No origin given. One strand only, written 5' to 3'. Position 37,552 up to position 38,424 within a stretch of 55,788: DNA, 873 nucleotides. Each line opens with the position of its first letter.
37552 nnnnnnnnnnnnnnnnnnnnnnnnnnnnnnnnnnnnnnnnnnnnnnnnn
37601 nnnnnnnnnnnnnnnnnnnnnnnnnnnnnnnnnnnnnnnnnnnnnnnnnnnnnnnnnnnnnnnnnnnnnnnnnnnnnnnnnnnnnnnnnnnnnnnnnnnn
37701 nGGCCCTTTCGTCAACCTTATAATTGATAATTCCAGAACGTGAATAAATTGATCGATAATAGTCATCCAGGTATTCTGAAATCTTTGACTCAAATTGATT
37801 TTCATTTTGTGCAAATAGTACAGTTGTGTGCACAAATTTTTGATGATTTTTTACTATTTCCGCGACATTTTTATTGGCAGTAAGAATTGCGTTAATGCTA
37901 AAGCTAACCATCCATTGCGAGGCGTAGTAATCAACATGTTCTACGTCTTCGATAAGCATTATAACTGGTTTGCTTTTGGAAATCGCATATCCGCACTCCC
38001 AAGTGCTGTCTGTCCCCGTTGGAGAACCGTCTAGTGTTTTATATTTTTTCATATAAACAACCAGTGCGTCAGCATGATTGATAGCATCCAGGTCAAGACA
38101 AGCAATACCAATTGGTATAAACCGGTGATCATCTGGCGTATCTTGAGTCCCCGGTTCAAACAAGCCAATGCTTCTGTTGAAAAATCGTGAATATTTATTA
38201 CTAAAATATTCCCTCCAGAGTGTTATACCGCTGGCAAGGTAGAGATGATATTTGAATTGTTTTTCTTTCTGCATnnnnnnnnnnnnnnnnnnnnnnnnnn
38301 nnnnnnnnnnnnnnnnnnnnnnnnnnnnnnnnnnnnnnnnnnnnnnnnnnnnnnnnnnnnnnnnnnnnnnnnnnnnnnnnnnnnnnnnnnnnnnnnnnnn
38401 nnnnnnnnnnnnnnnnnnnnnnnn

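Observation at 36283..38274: AT-rich gene in the rimM slot of the rpsP-trmD operon encoding a nucleoside-deoxyribosyltransferase-like / polyprenyl-synthase-like fusion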

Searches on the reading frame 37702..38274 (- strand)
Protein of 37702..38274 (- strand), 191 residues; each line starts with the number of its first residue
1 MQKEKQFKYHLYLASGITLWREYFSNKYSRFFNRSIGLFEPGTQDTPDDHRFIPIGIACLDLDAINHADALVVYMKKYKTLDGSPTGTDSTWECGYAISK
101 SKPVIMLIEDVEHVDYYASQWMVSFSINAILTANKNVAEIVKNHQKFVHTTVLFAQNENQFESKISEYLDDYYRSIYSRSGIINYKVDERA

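Call 25: search_solved_structures(query=A2, max_evalue=10, show_alignments=3)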
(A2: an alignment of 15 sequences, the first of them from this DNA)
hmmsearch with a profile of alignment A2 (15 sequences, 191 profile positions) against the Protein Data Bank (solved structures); distinct sequences matched with E-value up to 10: 13.
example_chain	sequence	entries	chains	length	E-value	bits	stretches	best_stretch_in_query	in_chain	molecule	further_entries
2a0k_A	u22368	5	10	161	0.095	15.4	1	29-114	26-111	Nucleoside 2-deoxyribosyltransferase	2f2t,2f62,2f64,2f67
6qai_A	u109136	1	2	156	0.12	15.1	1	53-111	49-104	2-Deoxyribosyltransferase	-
6d8z_A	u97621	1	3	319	0.29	13.8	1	138-181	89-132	Triple functional domain protein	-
8qc0_A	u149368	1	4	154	0.84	12.3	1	36-110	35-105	Nucleoside 2-deoxyribosyltransferase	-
8rh3_A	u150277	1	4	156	0.85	12.3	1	36-110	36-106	Nucleoside 2-deoxyribosyltransferase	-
8pqr_B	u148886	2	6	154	0.86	12.3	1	36-110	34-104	Nucleoside 2-deoxyribosyltransferase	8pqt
9emw_A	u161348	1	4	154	0.91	12.2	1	36-110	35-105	Nucleoside 2-deoxyribosyltransferase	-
9emx_A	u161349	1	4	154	0.92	12.2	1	36-110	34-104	Nucleoside 2-deoxyribosyltransferase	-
6fpy_A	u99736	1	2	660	0.98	12.1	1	26-134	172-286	Inter-alpha-trypsin inhibitor heavy chain H1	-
4hx9_A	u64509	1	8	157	1.1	12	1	86-112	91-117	Nucleoside deoxyribosyltransferase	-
3d3z_A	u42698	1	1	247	1.2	11.8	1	66-122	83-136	Actibind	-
3tbj_A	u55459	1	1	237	1.2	11.8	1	66-122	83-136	Actibind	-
4jem_A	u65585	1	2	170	2.5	10.7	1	82-115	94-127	CMP/hydroxymethyl CMP hydrolase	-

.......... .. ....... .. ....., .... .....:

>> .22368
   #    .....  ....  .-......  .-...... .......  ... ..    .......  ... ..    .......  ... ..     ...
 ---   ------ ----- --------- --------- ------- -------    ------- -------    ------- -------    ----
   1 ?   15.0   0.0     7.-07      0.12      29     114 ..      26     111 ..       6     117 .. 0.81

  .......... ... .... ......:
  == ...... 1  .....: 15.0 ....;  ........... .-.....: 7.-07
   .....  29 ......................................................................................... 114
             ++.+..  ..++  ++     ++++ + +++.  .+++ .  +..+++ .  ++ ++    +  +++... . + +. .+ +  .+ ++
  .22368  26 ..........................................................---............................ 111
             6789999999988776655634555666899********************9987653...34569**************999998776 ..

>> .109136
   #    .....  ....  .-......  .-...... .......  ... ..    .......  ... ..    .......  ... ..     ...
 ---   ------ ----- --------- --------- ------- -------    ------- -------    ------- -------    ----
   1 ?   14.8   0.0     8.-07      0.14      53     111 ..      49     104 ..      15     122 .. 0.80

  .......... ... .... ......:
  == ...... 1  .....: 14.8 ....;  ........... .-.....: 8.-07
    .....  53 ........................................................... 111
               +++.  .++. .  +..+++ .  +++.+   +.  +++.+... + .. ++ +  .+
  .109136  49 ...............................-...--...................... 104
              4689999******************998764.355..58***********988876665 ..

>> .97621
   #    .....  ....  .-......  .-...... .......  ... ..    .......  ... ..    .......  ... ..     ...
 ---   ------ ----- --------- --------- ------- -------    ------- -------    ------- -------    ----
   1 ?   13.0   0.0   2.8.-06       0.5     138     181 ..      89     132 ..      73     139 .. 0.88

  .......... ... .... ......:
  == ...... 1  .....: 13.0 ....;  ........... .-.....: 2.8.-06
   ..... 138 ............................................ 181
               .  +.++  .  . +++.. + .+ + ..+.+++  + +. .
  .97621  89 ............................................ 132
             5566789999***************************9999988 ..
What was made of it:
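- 37750..38274 (-): N-terminal NDT-superfamily domain (aa 1-175), an alpha/beta Rossmann-like fold. Profile hits to solved NDTs (call 25).
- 37987..38016 (-): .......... motif with invariant D89, W92, E93, G95 and Y96. E93 is the presumed nucleophile. Aligned with the ..GTAFEVG.. motif of NDT 2a0k and 6qai (call 25).
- On Nucleoside 2-deoxyribosyltransferase superfamily (PF05014 / PF15891): It aligns with the Glu of ..GTAFEVG.. / ..GTAFELG.. in 2a0k and 6qai (call 25). In the alignment to 2a0k, the Asp of 'IADL' faces Tyr74 of the family (call 25).
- Checked: A family profile aligns the Glu of the motif with the catalytic Glu region of solved NDTs (call 25).
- The position of the general-acid Asp of classical NDTs aligns with Tyr74 (call 25), so its chemistry may differ from that of NDTs. 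The aligned general-acid position is Tyr (call 25).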

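Call 34: search_protein_representatives(alignment_id=A2)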
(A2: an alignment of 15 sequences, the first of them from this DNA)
Query: 15 sequences, 191 profile positions. Proteins with E-value up to 0.001 (for the whole library): 41; up to 1e-10: 13; up to 1e-30: 10. The best 41 are listed.
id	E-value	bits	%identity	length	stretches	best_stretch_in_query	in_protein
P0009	3.4e-99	346.3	-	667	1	3-191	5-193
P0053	4.6e-96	336.1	-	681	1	7-190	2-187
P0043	1.5e-81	288.8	-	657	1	6-190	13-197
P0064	5.6e-55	202.1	-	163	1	4-141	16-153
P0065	2.6e-48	180.4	-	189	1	5-176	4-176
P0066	4.4e-48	179.6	-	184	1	5-171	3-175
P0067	7.1e-47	175.7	-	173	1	8-171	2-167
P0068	2.6e-45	170.6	-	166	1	9-171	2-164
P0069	1.8e-43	164.5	-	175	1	10-175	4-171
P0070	9.0e-38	146.0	-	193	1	5-171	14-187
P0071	2.6e-26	108.6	-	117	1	122-190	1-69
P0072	2.0e-25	105.7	-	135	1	38-113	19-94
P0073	9.7e-16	74.1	-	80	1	106-184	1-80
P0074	2.3e-07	46.8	-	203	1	9-176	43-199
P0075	1.6e-06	44.0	-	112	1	64-157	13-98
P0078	1.6e-05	40.8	-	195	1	2-144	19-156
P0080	2.8e-05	40.0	-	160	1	8-167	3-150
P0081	3.9e-05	39.5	-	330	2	81-116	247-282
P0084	9.9e-05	38.2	-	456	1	10-169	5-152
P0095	3.5e-04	36.4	-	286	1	10-189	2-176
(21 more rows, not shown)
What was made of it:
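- Closest known: UbiA-family membrane prenyltransferases paired with unfused NDT-like proteins. Same: Same N-domain subfamily (E 1e-38 to 1e-55, call 34).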

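Call 40: search_protein_families(library=pfam, proteins=[P0065, P0066, P0068, P0070, P0074, P0078, P0080, P0084, P0095, P0081], max_evalue=0.01)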
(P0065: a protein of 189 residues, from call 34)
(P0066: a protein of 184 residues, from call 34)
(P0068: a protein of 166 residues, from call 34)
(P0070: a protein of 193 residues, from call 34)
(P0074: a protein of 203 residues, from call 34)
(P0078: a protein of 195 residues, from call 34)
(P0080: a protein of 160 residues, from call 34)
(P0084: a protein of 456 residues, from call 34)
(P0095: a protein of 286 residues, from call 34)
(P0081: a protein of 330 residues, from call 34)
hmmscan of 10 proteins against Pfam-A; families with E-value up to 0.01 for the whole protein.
P0065 (189 aa): 2 families
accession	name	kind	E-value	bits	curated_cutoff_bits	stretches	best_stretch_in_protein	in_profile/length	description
PF05014.21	Nuc_deoxyrib_tr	-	1.9e-07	31.6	28.8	1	28-114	22-103/117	Nucleoside 2-deoxyribosyltransferase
PF15891.11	Nuc_deoxyri_tr2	-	0.00024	21.8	30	1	8-110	2-104/105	Nucleoside 2-deoxyribosyltransferase like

P0066 (184 aa): 2 families
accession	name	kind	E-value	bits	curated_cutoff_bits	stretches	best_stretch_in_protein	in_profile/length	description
PF05014.21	Nuc_deoxyrib_tr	-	2.2e-11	44.4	28.8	1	9-117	1-102/117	Nucleoside 2-deoxyribosyltransferase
PF15891.11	Nuc_deoxyri_tr2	-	7.6e-09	36.3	30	1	7-113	2-103/105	Nucleoside 2-deoxyribosyltransferase like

P0068 (166 aa): 1 family
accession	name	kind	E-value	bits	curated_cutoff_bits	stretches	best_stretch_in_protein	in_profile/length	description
PF05014.21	Nuc_deoxyrib_tr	-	1.3e-05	25.7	28.8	1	28-108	28-103/117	Nucleoside 2-deoxyribosyltransferase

P0070 (193 aa): 2 families
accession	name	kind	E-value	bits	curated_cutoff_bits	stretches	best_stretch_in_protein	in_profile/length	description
PF05014.21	Nuc_deoxyrib_tr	-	3e-06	27.8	28.8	1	20-131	1-103/117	Nucleoside 2-deoxyribosyltransferase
PF15891.11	Nuc_deoxyri_tr2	-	0.00019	22.1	30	1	17-125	1-102/105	Nucleoside 2-deoxyribosyltransferase like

P0074 (203 aa): 2 families
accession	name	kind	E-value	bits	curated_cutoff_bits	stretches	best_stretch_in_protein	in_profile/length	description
PF05014.21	Nuc_deoxyrib_tr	-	5.1e-06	27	28.8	1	46-139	2-102/117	Nucleoside 2-deoxyribosyltransferase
PF15891.11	Nuc_deoxyri_tr2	-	2.6e-05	24.9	30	1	43-133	2-101/105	Nucleoside 2-deoxyribosyltransferase like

P0078 (195 aa): 1 family
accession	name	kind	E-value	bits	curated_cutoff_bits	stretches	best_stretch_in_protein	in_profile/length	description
PF05014.21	Nuc_deoxyrib_tr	-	4.2e-06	27.3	28.8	1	38-123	16-102/117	Nucleoside 2-deoxyribosyltransferase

P0080 (160 aa): 2 families
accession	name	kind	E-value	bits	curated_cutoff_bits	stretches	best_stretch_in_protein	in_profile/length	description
PF05014.21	Nuc_deoxyrib_tr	-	3e-06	27.8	28.8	1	13-98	10-100/117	Nucleoside 2-deoxyribosyltransferase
PF15891.11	Nuc_deoxyri_tr2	-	0.00062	20.5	30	1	4-96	2-103/105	Nucleoside 2-deoxyribosyltransferase like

P0084 (456 aa): 1 family
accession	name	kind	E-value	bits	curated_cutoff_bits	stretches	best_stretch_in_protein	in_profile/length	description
PF05014.21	Nuc_deoxyrib_tr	-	1.6e-05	25.5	28.8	1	7-100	2-103/117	Nucleoside 2-deoxyribosyltransferase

P0095 (286 aa): 2 families
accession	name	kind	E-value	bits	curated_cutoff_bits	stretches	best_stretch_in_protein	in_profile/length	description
PF05014.21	Nuc_deoxyrib_tr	-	9.1e-11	42.4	28.8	1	3-98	1-102/117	Nucleoside 2-deoxyribosyltransferase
PF15891.11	Nuc_deoxyri_tr2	-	0.00045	21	30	1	2-84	3-93/105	Nucleoside 2-deoxyribosyltransferase like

P0081 (330 aa): 4 families
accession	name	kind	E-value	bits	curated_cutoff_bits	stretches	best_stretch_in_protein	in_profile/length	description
PF05014.21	Nuc_deoxyrib_tr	-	1.7e-44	151.1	28.8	2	3-121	1-117/117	Nucleoside 2-deoxyribosyltransferase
PF15891.11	Nuc_deoxyri_tr2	-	3.3e-23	82.5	30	2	3-110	4-105/105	Nucleoside 2-deoxyribosyltransferase like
PF18306.6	LDcluster4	-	4.6e-06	26.8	26.3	0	237-279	91-125/151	SLOG cluster4 family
PF14359.12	DUF4406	-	7.1e-05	23.6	22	0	1-104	1-90/91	Domain of unknown function (DUF4406)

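Call 44: find_encoding_contigs(protein=P0066, flank=5000, max_places=3)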
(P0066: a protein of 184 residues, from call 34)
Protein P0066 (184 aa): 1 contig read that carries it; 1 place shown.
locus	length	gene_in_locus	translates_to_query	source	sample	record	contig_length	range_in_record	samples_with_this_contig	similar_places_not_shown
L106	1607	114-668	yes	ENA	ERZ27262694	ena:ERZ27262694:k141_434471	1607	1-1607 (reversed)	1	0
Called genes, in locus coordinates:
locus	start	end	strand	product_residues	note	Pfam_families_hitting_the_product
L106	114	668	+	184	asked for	PF15891:Nuc_deoxyri_tr2, PF05014:Nuc_deoxyrib_tr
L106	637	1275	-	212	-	PF01040:UbiA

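Call 45: find_encoding_contigs(protein=P0065, flank=6000, max_places=3)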
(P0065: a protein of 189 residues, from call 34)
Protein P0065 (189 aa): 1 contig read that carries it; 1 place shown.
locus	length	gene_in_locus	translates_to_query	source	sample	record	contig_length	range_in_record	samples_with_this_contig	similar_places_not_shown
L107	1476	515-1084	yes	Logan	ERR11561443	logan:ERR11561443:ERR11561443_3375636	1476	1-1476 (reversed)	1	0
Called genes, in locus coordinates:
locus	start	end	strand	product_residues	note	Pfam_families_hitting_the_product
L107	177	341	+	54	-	-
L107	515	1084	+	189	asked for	PF05014:Nuc_deoxyrib_tr (weak)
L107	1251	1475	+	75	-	?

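Call 46: find_encoding_contigs(protein=P0067, flank=6000, max_places=3)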
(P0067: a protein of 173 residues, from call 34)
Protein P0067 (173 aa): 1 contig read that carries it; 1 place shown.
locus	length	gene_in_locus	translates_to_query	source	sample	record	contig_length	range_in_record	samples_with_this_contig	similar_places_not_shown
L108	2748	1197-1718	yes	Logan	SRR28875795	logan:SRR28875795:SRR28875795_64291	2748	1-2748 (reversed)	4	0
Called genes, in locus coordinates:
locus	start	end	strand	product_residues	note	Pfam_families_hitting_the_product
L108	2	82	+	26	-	?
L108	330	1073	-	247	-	PF05168:HEPN (faint)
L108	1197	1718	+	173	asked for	PF05014:Nuc_deoxyrib_tr, PF15891:Nuc_deoxyri_tr2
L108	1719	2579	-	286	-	PF01040:UbiA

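Call 47: find_encoding_contigs(protein=P0069, flank=6000, max_places=3)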
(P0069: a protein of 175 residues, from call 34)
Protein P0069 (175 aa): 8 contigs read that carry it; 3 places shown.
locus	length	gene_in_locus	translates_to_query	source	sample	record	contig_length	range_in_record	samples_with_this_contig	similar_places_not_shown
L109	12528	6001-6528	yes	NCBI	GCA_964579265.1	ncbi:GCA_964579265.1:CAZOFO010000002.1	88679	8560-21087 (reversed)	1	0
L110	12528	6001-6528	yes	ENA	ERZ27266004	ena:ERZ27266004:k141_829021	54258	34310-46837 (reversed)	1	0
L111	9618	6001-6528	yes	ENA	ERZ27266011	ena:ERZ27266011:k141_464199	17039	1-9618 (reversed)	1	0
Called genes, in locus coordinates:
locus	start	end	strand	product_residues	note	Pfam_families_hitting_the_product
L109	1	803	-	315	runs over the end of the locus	PF00633:HHH (faint), PF12826:HHH_2 (weak), PF14520:HHH_5, PF21999:IMS_HHH_1 (weak), PF00154:RecA_N, PF13481:AAA_25, PF08423:Rad51, PF06745:ATPase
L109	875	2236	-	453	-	PF16900:REPA_OB_2 (faint), PF17244:CDC24_OB3 (faint), PF01336:tRNA_anti-codon, PF08646:Rep_fac-A_C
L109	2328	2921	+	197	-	PF23023:Anti-Pycsar_Apyc1 (weak), PF00753:Lactamase_B, PF19583:ODP (weak), PF12706:Lactamase_B_2 (weak)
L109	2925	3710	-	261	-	PF01966:HD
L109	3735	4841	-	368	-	PF01070:FMN_dh, PF01645:Glu_synthase (weak)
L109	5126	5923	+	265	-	PF01978:TrmB, PF13091:PLDc_2 (faint)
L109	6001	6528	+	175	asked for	PF05014:Nuc_deoxyrib_tr, PF15891:Nuc_deoxyri_tr2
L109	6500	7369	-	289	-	PF01040:UbiA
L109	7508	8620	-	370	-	PF00348:polyprenyl_synt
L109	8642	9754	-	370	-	PF00348:polyprenyl_synt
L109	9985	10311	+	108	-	PF01978:TrmB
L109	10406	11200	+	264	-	PF01978:TrmB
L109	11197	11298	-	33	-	-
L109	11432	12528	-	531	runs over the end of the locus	PF01921:tRNA-synt_1f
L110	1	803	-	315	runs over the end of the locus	PF00633:HHH (faint), PF12826:HHH_2 (weak), PF14520:HHH_5, PF21999:IMS_HHH_1 (weak), PF00154:RecA_N, PF13481:AAA_25, PF08423:Rad51, PF06745:ATPase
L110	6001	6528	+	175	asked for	PF05014:Nuc_deoxyrib_tr, PF15891:Nuc_deoxyri_tr2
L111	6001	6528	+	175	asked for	PF05014:Nuc_deoxyrib_tr, PF15891:Nuc_deoxyri_tr2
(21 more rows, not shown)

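Call 48: find_encoding_contigs(protein=P0070, flank=6000, max_places=3)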
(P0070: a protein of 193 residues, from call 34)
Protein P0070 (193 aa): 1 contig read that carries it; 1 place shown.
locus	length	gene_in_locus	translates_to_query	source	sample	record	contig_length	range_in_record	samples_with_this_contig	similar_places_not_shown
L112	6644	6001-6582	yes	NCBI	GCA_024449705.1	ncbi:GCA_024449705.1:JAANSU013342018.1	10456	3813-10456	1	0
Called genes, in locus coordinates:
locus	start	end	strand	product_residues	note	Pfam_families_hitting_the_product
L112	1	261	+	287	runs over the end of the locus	PF21790:OGG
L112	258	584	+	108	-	-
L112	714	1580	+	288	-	-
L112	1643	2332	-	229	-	-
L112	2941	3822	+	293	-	PF04055:Radical_SAM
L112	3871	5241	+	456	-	PF01966:HD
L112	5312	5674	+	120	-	PF24963:DUF7768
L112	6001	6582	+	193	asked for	-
